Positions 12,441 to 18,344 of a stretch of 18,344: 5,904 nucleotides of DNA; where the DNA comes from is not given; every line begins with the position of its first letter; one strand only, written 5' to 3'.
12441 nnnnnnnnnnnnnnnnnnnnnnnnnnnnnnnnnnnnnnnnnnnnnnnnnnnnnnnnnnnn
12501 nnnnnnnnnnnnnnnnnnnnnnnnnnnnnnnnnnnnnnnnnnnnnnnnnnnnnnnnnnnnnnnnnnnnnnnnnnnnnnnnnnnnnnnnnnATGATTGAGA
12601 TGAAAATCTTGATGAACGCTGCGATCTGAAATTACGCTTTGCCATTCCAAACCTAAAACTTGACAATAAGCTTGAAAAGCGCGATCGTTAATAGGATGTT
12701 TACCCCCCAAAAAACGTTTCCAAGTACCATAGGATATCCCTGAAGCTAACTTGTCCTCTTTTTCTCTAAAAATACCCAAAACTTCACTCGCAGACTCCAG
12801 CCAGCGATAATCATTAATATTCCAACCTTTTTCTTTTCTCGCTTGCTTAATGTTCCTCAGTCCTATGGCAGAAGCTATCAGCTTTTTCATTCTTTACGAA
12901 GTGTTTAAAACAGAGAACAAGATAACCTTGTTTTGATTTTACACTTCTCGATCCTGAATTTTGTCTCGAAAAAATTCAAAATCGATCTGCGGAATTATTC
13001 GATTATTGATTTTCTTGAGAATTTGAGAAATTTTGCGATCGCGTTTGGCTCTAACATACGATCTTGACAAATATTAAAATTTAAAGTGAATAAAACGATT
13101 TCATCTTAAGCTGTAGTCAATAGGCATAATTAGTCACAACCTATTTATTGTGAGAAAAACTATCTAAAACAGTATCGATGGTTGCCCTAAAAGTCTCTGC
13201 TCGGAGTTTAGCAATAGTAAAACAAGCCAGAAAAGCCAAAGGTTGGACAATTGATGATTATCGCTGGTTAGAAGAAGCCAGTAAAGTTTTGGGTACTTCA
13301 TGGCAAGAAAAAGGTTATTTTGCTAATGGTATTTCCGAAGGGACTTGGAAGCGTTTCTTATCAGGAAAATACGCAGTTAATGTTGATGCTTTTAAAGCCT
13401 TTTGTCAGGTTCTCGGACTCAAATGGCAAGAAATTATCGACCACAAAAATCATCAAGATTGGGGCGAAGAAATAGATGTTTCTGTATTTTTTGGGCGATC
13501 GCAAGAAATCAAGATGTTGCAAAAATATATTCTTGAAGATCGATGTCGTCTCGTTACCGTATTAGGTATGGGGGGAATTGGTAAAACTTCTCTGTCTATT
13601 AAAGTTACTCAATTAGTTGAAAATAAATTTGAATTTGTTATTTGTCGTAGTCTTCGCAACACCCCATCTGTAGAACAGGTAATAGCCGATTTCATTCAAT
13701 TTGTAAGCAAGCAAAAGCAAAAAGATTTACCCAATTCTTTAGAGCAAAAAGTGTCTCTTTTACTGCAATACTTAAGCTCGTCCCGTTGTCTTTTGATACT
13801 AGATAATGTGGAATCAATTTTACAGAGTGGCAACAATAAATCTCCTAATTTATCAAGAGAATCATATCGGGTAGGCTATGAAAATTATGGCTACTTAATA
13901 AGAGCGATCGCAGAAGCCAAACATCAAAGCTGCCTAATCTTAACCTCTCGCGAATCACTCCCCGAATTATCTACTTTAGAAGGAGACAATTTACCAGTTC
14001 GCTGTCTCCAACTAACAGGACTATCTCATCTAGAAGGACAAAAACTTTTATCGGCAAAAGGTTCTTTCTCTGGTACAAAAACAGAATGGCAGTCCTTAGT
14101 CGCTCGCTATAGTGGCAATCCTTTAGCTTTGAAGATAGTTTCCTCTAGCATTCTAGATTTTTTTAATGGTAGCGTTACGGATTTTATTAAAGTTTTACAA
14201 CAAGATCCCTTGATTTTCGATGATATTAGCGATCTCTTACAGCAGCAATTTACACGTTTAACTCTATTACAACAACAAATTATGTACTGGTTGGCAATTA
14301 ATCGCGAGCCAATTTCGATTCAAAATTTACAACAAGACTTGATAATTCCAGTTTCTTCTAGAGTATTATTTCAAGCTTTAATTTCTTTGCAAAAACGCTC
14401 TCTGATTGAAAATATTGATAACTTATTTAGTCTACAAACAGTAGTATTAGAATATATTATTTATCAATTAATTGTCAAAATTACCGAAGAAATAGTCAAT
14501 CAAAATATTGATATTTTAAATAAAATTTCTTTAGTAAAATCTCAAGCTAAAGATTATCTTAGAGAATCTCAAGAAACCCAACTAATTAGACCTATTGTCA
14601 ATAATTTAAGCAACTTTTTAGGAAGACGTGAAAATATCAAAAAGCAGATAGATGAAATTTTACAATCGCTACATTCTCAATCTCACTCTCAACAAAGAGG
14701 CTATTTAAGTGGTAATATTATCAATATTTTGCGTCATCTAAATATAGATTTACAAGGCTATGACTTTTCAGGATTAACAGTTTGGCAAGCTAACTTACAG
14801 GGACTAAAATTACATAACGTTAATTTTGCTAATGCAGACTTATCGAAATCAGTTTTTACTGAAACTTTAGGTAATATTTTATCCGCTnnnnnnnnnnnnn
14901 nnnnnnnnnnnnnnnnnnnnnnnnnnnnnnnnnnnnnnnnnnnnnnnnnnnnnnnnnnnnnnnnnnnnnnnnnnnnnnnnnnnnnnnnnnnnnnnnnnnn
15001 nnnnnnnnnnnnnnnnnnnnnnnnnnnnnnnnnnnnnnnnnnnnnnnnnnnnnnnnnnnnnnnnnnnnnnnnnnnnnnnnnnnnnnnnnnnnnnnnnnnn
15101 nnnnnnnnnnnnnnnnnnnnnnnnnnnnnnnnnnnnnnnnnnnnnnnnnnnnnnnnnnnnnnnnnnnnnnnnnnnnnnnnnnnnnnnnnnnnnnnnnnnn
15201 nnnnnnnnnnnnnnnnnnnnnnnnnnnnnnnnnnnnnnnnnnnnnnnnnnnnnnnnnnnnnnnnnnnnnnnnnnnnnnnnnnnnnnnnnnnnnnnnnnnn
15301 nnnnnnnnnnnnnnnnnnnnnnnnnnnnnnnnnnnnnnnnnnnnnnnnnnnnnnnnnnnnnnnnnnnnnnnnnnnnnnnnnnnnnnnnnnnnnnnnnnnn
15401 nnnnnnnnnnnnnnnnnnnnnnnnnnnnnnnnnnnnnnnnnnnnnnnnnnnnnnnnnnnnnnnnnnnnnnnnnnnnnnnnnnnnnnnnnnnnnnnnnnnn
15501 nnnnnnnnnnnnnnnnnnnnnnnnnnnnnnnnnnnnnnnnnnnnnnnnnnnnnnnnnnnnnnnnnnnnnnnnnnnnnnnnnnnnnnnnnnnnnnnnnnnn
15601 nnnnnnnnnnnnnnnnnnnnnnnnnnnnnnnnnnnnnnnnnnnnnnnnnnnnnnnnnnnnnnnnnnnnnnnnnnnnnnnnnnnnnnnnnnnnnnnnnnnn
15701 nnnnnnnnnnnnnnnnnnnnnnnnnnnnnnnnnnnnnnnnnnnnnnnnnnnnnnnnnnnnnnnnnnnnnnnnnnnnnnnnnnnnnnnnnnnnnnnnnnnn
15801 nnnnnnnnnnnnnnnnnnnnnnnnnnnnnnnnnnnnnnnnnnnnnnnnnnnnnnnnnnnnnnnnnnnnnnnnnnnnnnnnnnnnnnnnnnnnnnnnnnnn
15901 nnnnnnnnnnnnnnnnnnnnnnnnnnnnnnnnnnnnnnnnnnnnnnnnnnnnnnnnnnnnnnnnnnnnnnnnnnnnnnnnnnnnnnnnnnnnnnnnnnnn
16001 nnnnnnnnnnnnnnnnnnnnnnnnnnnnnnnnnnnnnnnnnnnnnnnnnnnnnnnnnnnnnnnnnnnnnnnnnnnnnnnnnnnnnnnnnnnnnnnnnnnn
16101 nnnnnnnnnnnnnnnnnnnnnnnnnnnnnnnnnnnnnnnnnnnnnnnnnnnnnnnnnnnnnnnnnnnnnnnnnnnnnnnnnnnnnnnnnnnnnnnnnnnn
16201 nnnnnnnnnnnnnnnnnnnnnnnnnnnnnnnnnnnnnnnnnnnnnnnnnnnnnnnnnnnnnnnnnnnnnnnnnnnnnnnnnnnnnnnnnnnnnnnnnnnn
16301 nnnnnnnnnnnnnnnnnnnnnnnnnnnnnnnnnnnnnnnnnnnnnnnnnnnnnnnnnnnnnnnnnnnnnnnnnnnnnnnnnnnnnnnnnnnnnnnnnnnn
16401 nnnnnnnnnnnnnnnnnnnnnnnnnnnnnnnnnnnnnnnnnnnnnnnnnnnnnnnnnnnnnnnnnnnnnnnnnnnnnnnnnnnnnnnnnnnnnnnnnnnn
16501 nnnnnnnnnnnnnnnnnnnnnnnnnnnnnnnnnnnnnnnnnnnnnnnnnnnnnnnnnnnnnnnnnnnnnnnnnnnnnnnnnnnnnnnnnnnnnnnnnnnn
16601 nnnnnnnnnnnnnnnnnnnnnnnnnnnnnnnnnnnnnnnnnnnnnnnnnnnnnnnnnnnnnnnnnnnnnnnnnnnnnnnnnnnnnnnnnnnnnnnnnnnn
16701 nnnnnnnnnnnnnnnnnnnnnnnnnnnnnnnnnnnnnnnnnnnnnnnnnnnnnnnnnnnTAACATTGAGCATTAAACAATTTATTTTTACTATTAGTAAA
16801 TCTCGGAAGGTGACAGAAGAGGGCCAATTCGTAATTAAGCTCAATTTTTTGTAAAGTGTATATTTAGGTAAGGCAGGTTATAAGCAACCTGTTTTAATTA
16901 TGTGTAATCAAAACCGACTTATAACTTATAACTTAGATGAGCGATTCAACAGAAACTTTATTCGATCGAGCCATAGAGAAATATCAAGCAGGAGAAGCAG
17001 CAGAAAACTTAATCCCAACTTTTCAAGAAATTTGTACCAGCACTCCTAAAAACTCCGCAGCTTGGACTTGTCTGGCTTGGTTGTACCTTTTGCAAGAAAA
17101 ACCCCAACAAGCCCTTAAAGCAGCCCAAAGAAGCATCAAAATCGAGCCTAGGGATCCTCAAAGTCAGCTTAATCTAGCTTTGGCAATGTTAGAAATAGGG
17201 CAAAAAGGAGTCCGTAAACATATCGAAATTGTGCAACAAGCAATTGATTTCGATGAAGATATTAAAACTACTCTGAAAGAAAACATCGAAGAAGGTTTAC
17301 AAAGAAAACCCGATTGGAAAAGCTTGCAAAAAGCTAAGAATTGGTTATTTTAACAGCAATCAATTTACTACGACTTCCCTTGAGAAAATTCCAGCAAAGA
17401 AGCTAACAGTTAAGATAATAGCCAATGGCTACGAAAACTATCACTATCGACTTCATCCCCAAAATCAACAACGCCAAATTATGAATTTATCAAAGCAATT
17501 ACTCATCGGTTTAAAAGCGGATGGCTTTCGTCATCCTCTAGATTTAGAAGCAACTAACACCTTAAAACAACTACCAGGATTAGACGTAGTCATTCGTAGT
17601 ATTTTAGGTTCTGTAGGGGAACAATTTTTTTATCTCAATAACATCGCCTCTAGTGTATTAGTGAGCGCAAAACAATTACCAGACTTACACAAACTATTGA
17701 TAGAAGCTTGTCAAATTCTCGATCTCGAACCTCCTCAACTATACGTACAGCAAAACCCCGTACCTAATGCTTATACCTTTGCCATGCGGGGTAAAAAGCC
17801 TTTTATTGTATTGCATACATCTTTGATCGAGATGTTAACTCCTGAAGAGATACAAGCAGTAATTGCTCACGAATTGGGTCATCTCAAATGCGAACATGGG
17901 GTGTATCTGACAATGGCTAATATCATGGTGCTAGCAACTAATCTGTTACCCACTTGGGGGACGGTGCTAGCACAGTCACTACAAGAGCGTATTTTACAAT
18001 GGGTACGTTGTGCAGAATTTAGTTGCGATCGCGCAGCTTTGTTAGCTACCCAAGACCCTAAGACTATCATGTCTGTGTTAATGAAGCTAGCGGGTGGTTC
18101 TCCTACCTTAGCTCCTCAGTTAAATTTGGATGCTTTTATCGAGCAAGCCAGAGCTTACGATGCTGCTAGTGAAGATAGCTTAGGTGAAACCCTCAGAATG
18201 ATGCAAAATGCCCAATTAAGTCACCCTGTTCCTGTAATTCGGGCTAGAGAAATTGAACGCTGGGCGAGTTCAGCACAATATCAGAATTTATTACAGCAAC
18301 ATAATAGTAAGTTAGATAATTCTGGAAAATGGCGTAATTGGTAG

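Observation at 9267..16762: Head-to-head pair of full-length paralogous NB-ARC-WD40 (NLR-like) genes sharing a 287-bp divergent control region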

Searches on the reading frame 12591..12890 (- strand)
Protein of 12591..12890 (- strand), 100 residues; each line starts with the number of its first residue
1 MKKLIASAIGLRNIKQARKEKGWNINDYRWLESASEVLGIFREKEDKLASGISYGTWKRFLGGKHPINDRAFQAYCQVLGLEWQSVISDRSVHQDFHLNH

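Call 9: search_protein_families(library=pfam, proteins=[window:12591-12890:-], max_evalue=1)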
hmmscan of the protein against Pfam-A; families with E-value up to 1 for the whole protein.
window:12591-12890:- (100 aa): 1 family
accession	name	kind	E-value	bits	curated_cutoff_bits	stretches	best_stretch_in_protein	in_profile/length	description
PF13560.12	HTH_31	-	0.063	14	27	1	50-81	24-56/64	Helix-turn-helix domain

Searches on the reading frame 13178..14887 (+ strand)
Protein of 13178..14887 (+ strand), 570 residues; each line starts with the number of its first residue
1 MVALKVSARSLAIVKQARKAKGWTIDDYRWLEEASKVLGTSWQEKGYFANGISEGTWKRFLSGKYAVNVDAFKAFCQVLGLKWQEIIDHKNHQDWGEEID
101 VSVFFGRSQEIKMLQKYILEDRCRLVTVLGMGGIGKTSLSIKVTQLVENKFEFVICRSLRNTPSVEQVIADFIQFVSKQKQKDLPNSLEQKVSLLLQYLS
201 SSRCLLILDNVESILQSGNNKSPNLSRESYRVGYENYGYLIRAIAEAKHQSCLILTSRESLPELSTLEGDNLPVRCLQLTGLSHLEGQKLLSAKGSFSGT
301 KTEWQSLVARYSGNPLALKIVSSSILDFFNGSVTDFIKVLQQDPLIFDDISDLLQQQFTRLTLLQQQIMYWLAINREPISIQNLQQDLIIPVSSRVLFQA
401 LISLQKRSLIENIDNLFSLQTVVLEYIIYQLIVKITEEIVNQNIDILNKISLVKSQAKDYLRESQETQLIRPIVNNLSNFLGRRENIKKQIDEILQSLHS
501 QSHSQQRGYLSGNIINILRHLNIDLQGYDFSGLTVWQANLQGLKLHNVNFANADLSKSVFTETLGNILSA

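Call 9: search_protein_families(library=pfam, proteins=[window:13178-14887:+], max_evalue=1)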
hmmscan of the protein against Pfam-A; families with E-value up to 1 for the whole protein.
window:13178-14887:+ (570 aa): 13 families
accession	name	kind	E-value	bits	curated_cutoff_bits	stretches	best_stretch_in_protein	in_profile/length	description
PF00931.28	NB-ARC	-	1.2e-10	41.5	23.5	1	111-211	5-109/248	NB-ARC domain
PF20703.3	nSTAND1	-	8.3e-07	29.4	27.1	1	99-222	11-135/379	Novel STAND NTPase 1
PF13191.12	AAA_16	-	4.7e-06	27.6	32.6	1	104-213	2-143/167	AAA ATPase domain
PF13401.12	AAA_22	-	4.7e-05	24.1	27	1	122-217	4-97/130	AAA domain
PF05729.18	NACHT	-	6.4e-05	23.3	26.7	1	124-291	1-160/167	NACHT domain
PF00805.28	Pentapeptide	-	0.0003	20.7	20.2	1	529-561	7-39/40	Pentapeptide repeats (8 copies)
PF01637.24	ATPase_2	-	0.001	19.3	33.2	1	104-221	1-127/225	ATPase domain predominantly from Archaea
PF25201.1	nSTAND6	-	0.0043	17.5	27.7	1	105-225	2-124/148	Novel STAND NTPase 6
PF13443.12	HTH_26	-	0.0068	17.1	22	1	51-89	21-60/63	Cro/C1-type HTH DNA-binding domain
PF00004.35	AAA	-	0.0095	16.8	21.2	1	128-222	3-77/131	ATPase family associated with various cellular activities (AAA)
PF13560.12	HTH_31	-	0.022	15.5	27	1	39-81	25-56/64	Helix-turn-helix domain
PF13599.13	Pentapeptide_4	-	0.029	14.9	38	1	522-564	10-52/78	Pentapeptide repeat region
PF22051.1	GndA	-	0.039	14.3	28.8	1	374-411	5-42/54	Protein GndA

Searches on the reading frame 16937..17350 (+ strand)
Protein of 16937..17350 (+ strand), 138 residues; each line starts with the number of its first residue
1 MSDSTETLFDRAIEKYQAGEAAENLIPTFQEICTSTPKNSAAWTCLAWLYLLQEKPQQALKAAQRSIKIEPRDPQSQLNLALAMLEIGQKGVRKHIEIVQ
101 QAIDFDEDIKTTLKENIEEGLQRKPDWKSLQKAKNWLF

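Call 10: search_protein_families(library=pfam, proteins=[window:16937-17350:+], max_evalue=0.001)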
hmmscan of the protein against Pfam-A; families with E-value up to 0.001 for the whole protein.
window:16937-17350:+ (138 aa): 7 families
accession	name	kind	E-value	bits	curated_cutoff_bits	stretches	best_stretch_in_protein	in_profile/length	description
PF13431.12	TPR_17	-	2.3e-11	43.4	24.4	1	29-60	2-33/34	Tetratricopeptide repeat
PF23914.1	TPR_CcmH_CycH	-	3.7e-07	30.6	42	1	35-101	45-112/158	Cytochrome c-type biogenesis protein H TPR domain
PF00515.34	TPR_1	-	2e-06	27.8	27.8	1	41-73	2-34/34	Tetratricopeptide repeat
PF13432.12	TPR_16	-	6.8e-06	26.9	32.7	0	9-74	13-65/65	Tetratricopeptide repeat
PF07719.23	TPR_2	-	1.3e-05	25.4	27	1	41-73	2-34/34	Tetratricopeptide repeat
PF14559.12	TPR_19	-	5.3e-05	23.9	25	0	51-89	2-40/68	Tetratricopeptide repeat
PF13428.12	TPR_14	-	7e-05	23.6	23.5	1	41-81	2-42/44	Tetratricopeptide repeat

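Call 70: search_protein_families(library=padloc, proteins=[window:16937-17350:+], max_evalue=0.001)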
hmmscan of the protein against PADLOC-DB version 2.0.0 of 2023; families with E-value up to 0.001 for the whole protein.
window:16937-17350:+ (138 aa): 0 families

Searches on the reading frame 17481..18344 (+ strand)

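Call 10: search_protein_families(library=pfam, proteins=[window:17481-18344:+], max_evalue=0.001)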
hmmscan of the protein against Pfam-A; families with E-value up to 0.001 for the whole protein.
window:17481-18344:+ (287 aa): 2 families
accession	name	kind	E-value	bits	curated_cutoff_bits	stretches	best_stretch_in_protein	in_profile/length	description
PF01435.24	Peptidase_M48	-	1.1e-20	74.7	20.3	1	68-261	6-185/186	Peptidase family M48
PF05569.17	Peptidase_M56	-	0.00043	20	31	1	105-141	174-210/296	BlaR1 peptidase M56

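Call 70: search_protein_families(library=padloc, proteins=[window:17481-18344:+], max_evalue=0.001)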
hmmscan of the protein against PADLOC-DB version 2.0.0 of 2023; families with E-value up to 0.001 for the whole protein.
window:17481-18344:+ (287 aa): 0 families
